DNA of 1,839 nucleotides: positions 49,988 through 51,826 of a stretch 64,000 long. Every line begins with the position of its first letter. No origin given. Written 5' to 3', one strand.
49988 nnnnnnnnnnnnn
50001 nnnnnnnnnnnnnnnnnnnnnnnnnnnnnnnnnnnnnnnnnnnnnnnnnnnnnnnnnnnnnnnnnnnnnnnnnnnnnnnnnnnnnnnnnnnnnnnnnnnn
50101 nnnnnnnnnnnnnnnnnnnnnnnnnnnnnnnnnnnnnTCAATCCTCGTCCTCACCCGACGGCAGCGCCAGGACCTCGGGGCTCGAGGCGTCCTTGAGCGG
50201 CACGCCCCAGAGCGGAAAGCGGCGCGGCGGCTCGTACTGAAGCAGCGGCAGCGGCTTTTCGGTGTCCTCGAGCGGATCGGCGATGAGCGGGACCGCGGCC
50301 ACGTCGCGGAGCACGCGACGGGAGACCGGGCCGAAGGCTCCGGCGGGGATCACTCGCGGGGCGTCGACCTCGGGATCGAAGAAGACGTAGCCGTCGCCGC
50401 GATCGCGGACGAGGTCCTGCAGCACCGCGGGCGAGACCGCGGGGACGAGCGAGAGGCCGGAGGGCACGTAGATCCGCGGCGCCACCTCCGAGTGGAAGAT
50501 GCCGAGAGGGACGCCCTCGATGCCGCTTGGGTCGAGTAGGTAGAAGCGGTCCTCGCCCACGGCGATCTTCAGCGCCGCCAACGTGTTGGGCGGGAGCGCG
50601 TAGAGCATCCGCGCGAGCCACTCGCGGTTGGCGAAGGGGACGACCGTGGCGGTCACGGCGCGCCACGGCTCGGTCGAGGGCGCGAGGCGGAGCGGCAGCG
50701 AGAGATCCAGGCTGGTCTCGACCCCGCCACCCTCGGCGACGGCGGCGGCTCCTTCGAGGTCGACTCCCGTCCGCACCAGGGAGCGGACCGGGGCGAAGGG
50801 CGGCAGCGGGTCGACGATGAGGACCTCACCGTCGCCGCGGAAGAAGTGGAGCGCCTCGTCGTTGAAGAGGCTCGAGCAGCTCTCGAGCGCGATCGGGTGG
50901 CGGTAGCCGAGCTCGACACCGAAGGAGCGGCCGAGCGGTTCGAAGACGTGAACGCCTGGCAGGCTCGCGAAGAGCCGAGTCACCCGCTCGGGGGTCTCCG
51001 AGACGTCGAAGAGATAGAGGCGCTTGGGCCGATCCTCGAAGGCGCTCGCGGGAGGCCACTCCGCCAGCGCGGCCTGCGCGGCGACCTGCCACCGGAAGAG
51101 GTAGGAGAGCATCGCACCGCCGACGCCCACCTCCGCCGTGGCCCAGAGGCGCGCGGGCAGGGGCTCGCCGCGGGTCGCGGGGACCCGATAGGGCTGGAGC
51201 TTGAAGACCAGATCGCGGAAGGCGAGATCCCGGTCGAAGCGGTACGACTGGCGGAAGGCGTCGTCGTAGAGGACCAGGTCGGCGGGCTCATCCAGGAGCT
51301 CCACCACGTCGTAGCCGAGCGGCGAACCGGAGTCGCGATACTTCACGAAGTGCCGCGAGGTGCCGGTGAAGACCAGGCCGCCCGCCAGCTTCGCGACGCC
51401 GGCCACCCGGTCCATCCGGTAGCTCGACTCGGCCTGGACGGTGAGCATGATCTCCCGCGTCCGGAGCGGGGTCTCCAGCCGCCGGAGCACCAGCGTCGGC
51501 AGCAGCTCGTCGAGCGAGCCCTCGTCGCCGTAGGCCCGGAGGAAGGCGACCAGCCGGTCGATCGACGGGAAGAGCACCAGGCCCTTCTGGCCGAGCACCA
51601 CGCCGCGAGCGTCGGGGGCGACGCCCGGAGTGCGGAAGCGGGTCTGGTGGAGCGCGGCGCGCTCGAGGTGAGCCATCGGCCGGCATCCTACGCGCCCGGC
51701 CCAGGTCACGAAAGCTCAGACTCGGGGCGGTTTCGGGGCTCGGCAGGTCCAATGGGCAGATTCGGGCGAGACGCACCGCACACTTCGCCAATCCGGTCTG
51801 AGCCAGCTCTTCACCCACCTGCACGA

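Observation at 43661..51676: RavA-like AAA+ ATPase in a tightly packed seven-gene cluster with two unassignable partner proteins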

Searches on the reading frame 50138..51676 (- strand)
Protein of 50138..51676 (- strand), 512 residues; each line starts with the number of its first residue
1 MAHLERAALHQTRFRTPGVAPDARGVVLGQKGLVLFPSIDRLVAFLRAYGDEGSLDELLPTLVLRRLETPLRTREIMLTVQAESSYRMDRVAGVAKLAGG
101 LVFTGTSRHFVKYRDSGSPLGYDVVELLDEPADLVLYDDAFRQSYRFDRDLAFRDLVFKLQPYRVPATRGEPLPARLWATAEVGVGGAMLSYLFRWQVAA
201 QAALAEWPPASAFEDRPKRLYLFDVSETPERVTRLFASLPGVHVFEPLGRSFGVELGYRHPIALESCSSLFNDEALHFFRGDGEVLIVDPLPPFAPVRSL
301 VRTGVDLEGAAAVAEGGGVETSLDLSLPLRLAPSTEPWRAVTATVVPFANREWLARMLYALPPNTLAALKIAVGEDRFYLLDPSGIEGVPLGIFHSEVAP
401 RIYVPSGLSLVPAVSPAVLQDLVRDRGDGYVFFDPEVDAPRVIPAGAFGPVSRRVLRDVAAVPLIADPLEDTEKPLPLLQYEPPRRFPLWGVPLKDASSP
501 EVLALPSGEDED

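Call 4: search_protein_families(library=pfam, proteins=[window:50138-51676:-], max_evalue=0.1)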
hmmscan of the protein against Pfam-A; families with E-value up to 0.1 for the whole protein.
window:50138-51676:- (512 aa): 0 families

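Call 5: search_protein_families(library=ncbifam, proteins=[window:50138-51676:-], max_evalue=0.1)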
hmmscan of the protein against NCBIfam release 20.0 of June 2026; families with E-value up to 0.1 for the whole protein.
window:50138-51676:- (512 aa): 0 families

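Call 6: search_protein_families(library=padloc, proteins=[window:50138-51676:-], max_evalue=0.1)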
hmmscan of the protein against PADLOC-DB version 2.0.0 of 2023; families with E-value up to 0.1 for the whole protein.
window:50138-51676:- (512 aa): 0 families

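Call 7: find_homologous_proteins(query=window:50138-51676:-)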
Query window:50138-51676:- (512 aa): 474 proteins with E <= 0.001 among 8000 candidates; the best 120 are listed.
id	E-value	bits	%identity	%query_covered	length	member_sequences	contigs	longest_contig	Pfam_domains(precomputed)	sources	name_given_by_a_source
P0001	0.0e+0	1094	96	100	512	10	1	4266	-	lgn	-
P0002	0.0e+0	1065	94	100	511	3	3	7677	-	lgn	-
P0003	0.0e+0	1024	90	100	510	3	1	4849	-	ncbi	-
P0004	2.5e-273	926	82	97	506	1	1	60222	-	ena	-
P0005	2.6e-255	866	76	99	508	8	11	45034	-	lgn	-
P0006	1.9e-254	864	77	99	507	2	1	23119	-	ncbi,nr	ncbi:MAG: hypothetical protein KF901_24710 [Myxococcales bacterium]|nr:hypothetical protein [Myxococ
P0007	3.1e-253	860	76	99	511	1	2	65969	PF20005.6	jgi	-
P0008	1.6e-252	857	75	100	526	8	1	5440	-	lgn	-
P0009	3.2e-250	850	76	96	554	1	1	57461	-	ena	-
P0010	5.0e-250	849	76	96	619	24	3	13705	-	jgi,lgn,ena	-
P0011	4.5e-247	839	74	97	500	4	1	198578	-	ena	-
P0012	1.5e-246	837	75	99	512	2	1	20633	-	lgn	-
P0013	2.1e-246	837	76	96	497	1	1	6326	-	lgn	-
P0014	2.4e-246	837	75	96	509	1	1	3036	-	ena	-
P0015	1.4e-245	834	73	99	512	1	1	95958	-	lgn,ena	-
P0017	8.1e-241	819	73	99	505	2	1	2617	PF20005.6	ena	-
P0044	5.5e-220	750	68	96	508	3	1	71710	PF20005.6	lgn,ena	-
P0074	3.0e-211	721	63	99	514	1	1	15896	PF20005.6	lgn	-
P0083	8.1e-207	706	63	96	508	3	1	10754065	-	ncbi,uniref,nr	ncbi:hypothetical protein [Sandaracinus amylolyticus]|uniref:hypothetical protein n=1 Tax=Sandaracin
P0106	1.7e-191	656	58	97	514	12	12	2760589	-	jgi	jgi:hypothetical protein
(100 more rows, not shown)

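Call 8: search_protein_families(library=pfam, proteins=[P0007, P0017, P0044, P0074, P0083], max_evalue=10)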
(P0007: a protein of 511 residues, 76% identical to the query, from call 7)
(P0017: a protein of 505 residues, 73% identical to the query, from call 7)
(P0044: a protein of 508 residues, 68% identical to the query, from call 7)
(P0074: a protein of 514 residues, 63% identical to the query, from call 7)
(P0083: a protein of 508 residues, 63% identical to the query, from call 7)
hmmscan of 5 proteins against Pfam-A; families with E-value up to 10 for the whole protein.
P0007 (511 aa): 2 families
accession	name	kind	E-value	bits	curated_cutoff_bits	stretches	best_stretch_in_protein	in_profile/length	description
PF20005.5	fvmX7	-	1.8e-06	27.7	24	1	254-441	194-383/421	FtsH ternary system domain X7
PF19918.4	bpX2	-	0.028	14.6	23.6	1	405-461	171-226/227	MoxR-vWA-beta-propeller ternary system domain bpX2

P0017 (505 aa): 2 families
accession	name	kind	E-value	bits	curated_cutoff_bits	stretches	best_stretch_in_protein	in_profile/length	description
PF20005.5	fvmX7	-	4.8e-07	29.6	24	1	250-427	193-375/421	FtsH ternary system domain X7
PF19918.4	bpX2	-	0.0034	17.6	23.6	1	397-454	170-226/227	MoxR-vWA-beta-propeller ternary system domain bpX2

P0044 (508 aa): 2 families
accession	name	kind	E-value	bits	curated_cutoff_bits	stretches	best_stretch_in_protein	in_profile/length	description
PF20005.5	fvmX7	-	1.2e-05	25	24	1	222-429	163-378/421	FtsH ternary system domain X7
PF19918.4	bpX2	-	0.098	12.8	23.6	1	325-454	104-226/227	MoxR-vWA-beta-propeller ternary system domain bpX2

P0074 (514 aa): 1 family
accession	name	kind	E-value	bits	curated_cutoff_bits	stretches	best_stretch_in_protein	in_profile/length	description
PF20005.5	fvmX7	-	3.1e-06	26.9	24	1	250-443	175-377/421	FtsH ternary system domain X7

P0083 (508 aa): 2 families
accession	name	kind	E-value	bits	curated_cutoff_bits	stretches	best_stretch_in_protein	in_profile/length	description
PF19918.4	bpX2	-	0.0048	17.1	23.6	1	361-459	131-226/227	MoxR-vWA-beta-propeller ternary system domain bpX2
PF22588.2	dCache_1_like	-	0.01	16.4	27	1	270-319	12-61/89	Histidine kinase sensor domain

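Call 9: search_protein_families(library=pfam, proteins=[window:50138-51676:-], max_evalue=10)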
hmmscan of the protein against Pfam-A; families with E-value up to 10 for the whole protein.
window:50138-51676:- (512 aa): 0 families

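Call 22: search_protein_families(library=pfam, alignment_id=A1, max_evalue=1)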
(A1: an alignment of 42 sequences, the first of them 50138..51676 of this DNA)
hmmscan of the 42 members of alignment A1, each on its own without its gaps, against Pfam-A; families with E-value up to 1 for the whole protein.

A. member 1, window:50138-51676:- (512 aa): 0 families

B. families by the number of members that match (of 42 scanned): 5 families
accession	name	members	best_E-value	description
PF19918.4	bpX2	31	0.00011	MoxR-vWA-beta-propeller ternary system domain bpX2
PF22588.2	dCache_1_like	18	0.00058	Histidine kinase sensor domain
PF20005.5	fvmX7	7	1.8e-06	FtsH ternary system domain X7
PF19919.4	bpX3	2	0.036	MoxR-vWA-beta-propeller ternary system domain bpX3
PF02882.25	THF_DHG_CYH_C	1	0.1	Tetrahydrofolate dehydrogenase/cyclohydrolase, NAD(P)-binding domain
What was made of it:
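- Tried and rejected: Best E=5.8e-4, short; treated as noise (call 22).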

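Call 23: find_encoding_contigs(protein=P0083, flank=10000, max_places=2)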
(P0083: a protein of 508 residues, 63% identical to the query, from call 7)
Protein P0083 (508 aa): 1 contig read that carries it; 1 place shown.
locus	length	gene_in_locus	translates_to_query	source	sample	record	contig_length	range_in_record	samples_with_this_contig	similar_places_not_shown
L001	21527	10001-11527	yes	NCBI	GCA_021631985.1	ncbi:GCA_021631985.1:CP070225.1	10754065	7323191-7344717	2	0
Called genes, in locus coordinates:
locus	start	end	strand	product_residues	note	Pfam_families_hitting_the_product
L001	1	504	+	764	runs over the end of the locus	PF13620:CarboxypepD_reg (weak), PF13715:CarbopepD_reg_2 (faint), PF13620:CarboxypepD_reg, PF00691:OmpA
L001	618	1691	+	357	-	PF00291:PALP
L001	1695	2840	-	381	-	PF13964:Beta-prop_Calicin (faint), PF24681:Kelch_KLHDC2_KLHL20_DRC7 (weak), PF24996:NANM (faint), PF13415:Beta-prop_FBX42 (weak), PF01344:Kelch_1 (faint)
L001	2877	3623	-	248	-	PF07883:Cupin_2 (weak), PF00165:HTH_AraC (weak), PF12833:HTH_18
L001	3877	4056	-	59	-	-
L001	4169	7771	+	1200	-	PF13360:PQQ_2, PF13570:Beta-prop_ACSF4, PF13360:PQQ_2, PF08487:VIT, PF13757:VIT_2, PF00092:VWA, PF13519:VWA_2, PF13768:VWA_3, +2 more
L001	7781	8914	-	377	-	-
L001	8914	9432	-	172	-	-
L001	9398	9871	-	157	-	PF05099:TerB (faint)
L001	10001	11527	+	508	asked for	-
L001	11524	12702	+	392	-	-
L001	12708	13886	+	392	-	PF20030:bpMoxR, PF01078:Mg_chelatase (faint), PF00004:AAA (weak), PF07726:AAA_3 (weak), PF07728:AAA_5, PF17868:AAA_lid_8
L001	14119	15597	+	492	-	PF19997:ivWA (weak)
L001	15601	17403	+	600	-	PF13646:HEAT_2 (weak)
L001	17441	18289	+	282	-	PF13620:CarboxypepD_reg (weak), PF05359:DUF748 (faint), PF00691:OmpA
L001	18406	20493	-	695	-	PF08239:SH3_3 (weak)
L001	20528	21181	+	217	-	-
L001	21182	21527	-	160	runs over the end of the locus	-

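Call 24: find_encoding_contigs(protein=P0106, flank=10000, max_places=2)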
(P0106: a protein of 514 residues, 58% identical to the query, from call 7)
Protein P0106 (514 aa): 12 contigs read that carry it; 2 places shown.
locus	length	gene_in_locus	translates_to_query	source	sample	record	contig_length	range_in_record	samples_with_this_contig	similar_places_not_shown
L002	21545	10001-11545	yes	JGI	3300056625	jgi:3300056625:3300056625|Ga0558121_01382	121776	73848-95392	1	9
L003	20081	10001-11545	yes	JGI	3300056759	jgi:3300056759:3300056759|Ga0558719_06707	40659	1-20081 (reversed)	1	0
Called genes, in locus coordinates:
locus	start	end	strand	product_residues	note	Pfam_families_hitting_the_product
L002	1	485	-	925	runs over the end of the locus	PF01578:Cytochrom_C_asm, PF16327:CcmF_C, PF03918:CcmH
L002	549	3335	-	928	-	PF00512:HisKA, PF02518:HATPase_c, PF00072:Response_reg, PF01627:Hpt (weak)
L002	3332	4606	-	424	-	PF00069:Pkinase, PF01636:APH (faint), PF07714:PK_Tyr_Ser-Thr, PF00072:Response_reg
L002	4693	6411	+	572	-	PF00149:Metallophos (weak), PF02872:5_nucleotid_C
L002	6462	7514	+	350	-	PF01553:Acyltransferase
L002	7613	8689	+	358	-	PF03372:Exo_endo_phos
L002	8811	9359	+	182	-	PF01641:SelR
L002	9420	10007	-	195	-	-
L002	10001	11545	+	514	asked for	-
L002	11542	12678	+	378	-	-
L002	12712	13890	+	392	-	PF20030:bpMoxR, PF00004:AAA (weak), PF07726:AAA_3 (weak), PF07728:AAA_5, PF17868:AAA_lid_8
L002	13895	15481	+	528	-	-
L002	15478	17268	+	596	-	PF02985:HEAT (faint), PF13646:HEAT_2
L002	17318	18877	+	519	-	-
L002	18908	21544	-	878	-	PF08447:PAS_3, PF08448:PAS_4, PF00989:PAS, PF08448:PAS_4, PF13188:PAS_8, PF13426:PAS_9, PF08447:PAS_3, PF00512:HisKA, +3 more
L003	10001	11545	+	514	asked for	-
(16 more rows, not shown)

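Call 26: predict_structure(alignment_id=A1)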
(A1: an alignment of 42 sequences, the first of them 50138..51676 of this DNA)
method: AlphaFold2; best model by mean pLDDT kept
length: 512 residues; sequences in the alignment: 42
mean_pLDDT: 75.6   pTM: 0.53
mean pLDDT of the five models: 75.6, 74.8, 73.1, 70.9, 70.7
residues with pLDDT >= 90: 156; 70-90: 203; 50-70: 67; < 50: 86
segments of 3 or more residues with pLDDT < 50: 1-26, 113-126, 303-318, 461-469, 495-512
pLDDT, mean of each block of 10 residues (from residue 1): 33 38 50 90 95 91 92 92 82 91 65 46 52 76 87 94 80 88 88 87 90 83 92 88 94 94 94 94 92 88 41 43 67 77 89 81 78 86 82 89 88 82 73 84 82 60 41 54 53 47 40 37
secondary structure, 60 per line:
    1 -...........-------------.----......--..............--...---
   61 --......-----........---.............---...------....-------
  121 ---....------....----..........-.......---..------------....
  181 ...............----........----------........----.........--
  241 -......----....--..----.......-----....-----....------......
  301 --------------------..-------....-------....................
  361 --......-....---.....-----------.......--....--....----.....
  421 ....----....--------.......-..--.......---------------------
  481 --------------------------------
elements in order: H2-12 E31-36 H39-52 E63-68 E74-81 H85-97 E101-103 E110-113 H124-127 E134-137 E142-151 H153-159 E177-182 H183-195 E200-207 E218-225 H230-238 E242-247 E252-255 H264-270 E276-279 E285-288 H297-300 E330-333 E341-347 H348-360 H363-368 E370-373 E377-381 E393-399 E402-405 E408-411 H416-424 E429-432 E441-444 H453-459

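Call 29: fold_search(model_id=the predicted structure, library=pdb)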
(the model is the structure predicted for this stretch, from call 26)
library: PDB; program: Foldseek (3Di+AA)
matches with E <= 10: 890; with E <= 0.001: 0
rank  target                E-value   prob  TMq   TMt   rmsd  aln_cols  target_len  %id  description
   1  3l76_B                6.6e-03  0.60  0.11  0.10  19.5       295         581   10  Crystal Structure of Aspartate Kinase from Synechocystis (released 2010-06-09)
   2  9kdp_B                1.5e-02  0.20  0.09  0.15  16.4       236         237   10  Crystal structure of monooxygenase PenE (released 2025-07-09)
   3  6fp1_A                1.9e-02  0.14  0.08  0.09  23.2       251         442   11  The crystal structure of P.fluorescens Kynurenine 3-monooxygenase (KMO) in complex with competitive inhibitor No. 1 (released 2019-08-21)
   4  3l76_A                2.5e-02  0.28  0.11  0.09  18.5       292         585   10  Crystal Structure of Aspartate Kinase from Synechocystis (released 2010-06-09)
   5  9kdp_A                2.8e-02  0.14  0.08  0.14  17.7       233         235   10  Crystal structure of monooxygenase PenE (released 2025-07-09)
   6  5f9p_A                3.3e-02  0.16  0.10  0.17  19.1       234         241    8  Crystal structure study of anthrone oxidase-like protein (released 2016-12-14)
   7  9kdp_C                3.3e-02  0.13  0.08  0.14  16.6       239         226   10  Crystal structure of monooxygenase PenE (released 2025-07-09)
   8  5y66                  4.1e-02  0.12  0.09  0.10  22.7       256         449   14  Crystal structure of Pseudomonas fluorescens Kynurenine 3-monooxygenase in complex with L-KYN and Ro61-8048 (released 2017-12-27)
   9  2nyi_B                4.6e-02  0.44  0.11  0.28  16.0       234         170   10  Crystal Structure of an Unknown Protein from Galdieria sulphuraria (released 2006-12-12)
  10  5y77_B                6.1e-02  0.09  0.08  0.09  23.1       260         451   15  Crystal structure of Pseudomonas fluorescens Kynurenine 3-monooxygenase in complex with L-KYN (seMet derivative) (released 2017-12-27)
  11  5f9p_B                6.4e-02  0.15  0.10  0.17  17.2       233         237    8  Crystal structure study of anthrone oxidase-like protein (released 2016-12-14)
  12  4hsa_F                7.6e-02  0.04  0.07  0.09  17.6       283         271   10  Structure of interleukin 17a in complex with il17ra receptor (released 2013-05-22)
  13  6fp1_B                9.0e-02  0.09  0.09  0.10  23.1       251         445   11  The crystal structure of P.fluorescens Kynurenine 3-monooxygenase (KMO) in complex with competitive inhibitor No. 1 (released 2019-08-21)
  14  4nez                  1.2e-01  0.20  0.09  0.24  13.7       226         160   10  Crystal Structure of an engineered protein with ferredoxin fold, Northeast Structural Genomics Consortium (NESG) Target  (released 2014-01-15)
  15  4hsa_C                1.3e-01  0.04  0.07  0.09  17.7       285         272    9  Structure of interleukin 17a in complex with il17ra receptor (released 2013-05-22)
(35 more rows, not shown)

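Call 32: search_protein_families(library=pfam, proteins=[L001:14119-15597:+, L001:15601-17403:+, L002:13895-15481:+, L002:15478-17268:+, L002:17318-18877:+, L001:11524-12702:+, L002:11542-12678:+], max_evalue=1)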
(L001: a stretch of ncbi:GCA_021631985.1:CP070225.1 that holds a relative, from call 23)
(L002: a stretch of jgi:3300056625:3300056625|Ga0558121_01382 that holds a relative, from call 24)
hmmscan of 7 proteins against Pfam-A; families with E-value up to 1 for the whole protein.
L001:14119-15597:+ (492 aa): 3 families
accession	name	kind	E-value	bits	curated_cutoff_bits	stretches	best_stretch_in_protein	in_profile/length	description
PF19997.5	ivWA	-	9.4e-06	25.4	35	1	224-269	2-56/253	vWA domain found in the FtsH ternary systems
PF24219.2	DUF7438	-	0.14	13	25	1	466-487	33-54/57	Family of unknown function (DUF7438)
PF00370.27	FGGY_N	-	0.3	11.1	28.8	1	166-231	162-227/245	FGGY family of carbohydrate kinases, N-terminal domain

L001:15601-17403:+ (600 aa): 6 families
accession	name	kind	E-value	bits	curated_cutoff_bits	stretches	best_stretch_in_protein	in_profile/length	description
PF13646.12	HEAT_2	-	9.1e-09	35.9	27.7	2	482-554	4-76/88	HEAT repeats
PF02985.28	HEAT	-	8.9e-05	22.8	23.5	1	449-473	3-27/31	HEAT repeat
PF13513.12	HEAT_EZ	-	0.0053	17.7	27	0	444-473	26-55/55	HEAT-like repeat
PF14561.12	TPR_20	-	0.018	15.8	25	0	519-565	18-65/90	Tetratricopeptide repeat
PF14664.11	RICTOR_N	-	0.24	10.8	28.5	1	448-486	27-65/371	Rapamycin-insensitive companion of mTOR, N-term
PF03130.22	HEAT_PBS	-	0.54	11.4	20.9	1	526-549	2-25/27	PBS lyase HEAT-like repeat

L002:13895-15481:+ (528 aa): 1 family
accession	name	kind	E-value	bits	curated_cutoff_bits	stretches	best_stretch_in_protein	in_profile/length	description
PF19997.5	ivWA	-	2.6e-05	24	35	1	250-299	3-61/253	vWA domain found in the FtsH ternary systems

L002:15478-17268:+ (596 aa): 11 families
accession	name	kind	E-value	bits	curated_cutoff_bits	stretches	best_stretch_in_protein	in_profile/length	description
PF13646.12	HEAT_2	-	9.4e-13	48.7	27.7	1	478-558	4-85/88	HEAT repeats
PF02985.28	HEAT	-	3.3e-08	33.5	23.5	1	478-500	5-27/31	HEAT repeat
PF11698.14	V-ATPase_H_C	-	0.0041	17.7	27.2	0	477-500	89-112/117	V-ATPase subunit H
PF13513.12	HEAT_EZ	-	0.0057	17.6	27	0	444-465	30-51/55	HEAT-like repeat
PF03130.22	HEAT_PBS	-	0.0078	17.1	20.9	1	521-546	1-26/27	PBS lyase HEAT-like repeat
PF00514.29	Arm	-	0.11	13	20.6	0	443-464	13-34/41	Armadillo/beta-catenin-like repeat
PF12717.13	Cnd1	-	0.12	12.9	26.4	0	477-500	25-48/162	non-SMC mitotic condensation complex subunit 1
PF25786.1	HEAT_GCN1_C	-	0.22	12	27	0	434-500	19-94/151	GCN1-like, C-terminal HEAT repeats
PF06401.16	Alpha-2-MRAP_C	-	0.29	11.6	24.3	1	15-48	106-140/213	Alpha-2-macroglobulin RAP, C-terminal domain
PF23300.3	HEAT_Nup120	-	0.43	10.9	29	0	149-238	27-109/170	Nucleoporin Nup120, HEAT repeats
PF14561.12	TPR_20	-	0.63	10.8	25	0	10-67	24-79/90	Tetratricopeptide repeat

L002:17318-18877:+ (519 aa): 8 families
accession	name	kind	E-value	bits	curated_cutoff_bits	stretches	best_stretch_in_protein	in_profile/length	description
PF00069.31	Pkinase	-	1.6e-50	172.4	31.7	1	58-318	1-257/263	Protein kinase domain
PF07714.23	PK_Tyr_Ser-Thr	-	2.1e-28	99.8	23.1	1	59-322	2-258/258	Protein tyrosine and serine/threonine kinase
PF06293.20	Kdo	-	0.00019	21.4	21.3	1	129-216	86-175/207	Lipopolysaccharide kinase (Kdo/WaaP) family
PF17667.7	Pkinase_fungal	-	0.00041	19.6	24.1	1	178-241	305-369/387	Fungal protein kinase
PF03109.22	ABC1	-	0.00044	19.9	22.9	1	132-212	140-215/244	ABC1 atypical kinase-like domain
PF01636.29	APH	-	0.0076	16.5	23.2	1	165-213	154-199/239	Phosphotransferase enzyme family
PF14531.12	Kinase-like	-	0.033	13.9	25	1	146-311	131-289/289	Kinase-like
PF13095.12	FTA2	-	0.1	12.6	30.2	1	164-192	175-203/214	Kinetochore Sim4 complex subunit FTA2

L001:11524-12702:+ (392 aa): 0 families

L002:11542-12678:+ (378 aa): 0 families
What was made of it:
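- In S. amylolyticus and a metagenome relative, a ~490-530-aa protein and then a HEAT protein follow the ATPase (calls 23, 24, 32).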
